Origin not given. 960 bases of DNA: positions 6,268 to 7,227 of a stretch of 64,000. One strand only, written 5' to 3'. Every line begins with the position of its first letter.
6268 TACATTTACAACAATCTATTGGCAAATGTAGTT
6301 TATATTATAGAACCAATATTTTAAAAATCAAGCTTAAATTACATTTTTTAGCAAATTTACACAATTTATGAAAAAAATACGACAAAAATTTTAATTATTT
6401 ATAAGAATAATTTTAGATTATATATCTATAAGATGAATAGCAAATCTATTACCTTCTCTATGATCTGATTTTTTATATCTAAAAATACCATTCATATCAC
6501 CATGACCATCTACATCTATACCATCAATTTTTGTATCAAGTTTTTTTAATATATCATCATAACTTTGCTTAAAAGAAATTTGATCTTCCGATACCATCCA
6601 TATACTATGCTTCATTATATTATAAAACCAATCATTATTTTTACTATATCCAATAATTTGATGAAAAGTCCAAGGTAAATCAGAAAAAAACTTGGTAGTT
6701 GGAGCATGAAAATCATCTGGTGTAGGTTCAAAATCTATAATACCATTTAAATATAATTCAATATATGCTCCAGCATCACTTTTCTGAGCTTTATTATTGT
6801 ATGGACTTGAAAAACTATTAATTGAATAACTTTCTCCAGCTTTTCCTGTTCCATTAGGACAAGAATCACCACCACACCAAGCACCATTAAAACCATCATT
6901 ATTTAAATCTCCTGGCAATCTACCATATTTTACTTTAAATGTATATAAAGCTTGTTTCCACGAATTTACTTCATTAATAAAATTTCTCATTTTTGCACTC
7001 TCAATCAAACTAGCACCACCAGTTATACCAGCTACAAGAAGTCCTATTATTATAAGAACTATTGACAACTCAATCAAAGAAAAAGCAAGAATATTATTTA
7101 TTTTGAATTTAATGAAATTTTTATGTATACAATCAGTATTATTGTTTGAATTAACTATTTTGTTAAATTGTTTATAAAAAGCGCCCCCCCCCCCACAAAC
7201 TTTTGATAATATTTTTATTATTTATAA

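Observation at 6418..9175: Three tandem prepilin genes each carry a poly-G tract in the leader-coding region: one ON, two OFF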

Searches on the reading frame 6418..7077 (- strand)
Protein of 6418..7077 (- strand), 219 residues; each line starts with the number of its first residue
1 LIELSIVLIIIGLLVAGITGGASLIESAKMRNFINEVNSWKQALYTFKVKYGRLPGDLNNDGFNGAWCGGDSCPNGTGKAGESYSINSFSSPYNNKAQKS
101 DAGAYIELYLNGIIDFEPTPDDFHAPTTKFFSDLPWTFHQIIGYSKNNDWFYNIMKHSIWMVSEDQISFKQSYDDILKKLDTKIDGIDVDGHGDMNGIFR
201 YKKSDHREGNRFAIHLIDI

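Call 5: search_protein_families(library=pfam, proteins=[window:6418-7077:-], max_evalue=1)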
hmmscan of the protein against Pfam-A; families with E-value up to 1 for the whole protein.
window:6418-7077:- (219 aa): 0 families

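Call 6: search_protein_families(library=ncbifam, proteins=[window:6418-7077:-], max_evalue=1)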
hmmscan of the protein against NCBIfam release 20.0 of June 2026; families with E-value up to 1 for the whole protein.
window:6418-7077:- (219 aa): 1 family
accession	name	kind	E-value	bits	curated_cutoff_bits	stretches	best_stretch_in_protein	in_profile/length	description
TIGR01710.1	typeII_sec_gspG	equivalog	0.001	19.1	88.85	1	1-57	5-62/134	type II secretion system major pseudopilin GspG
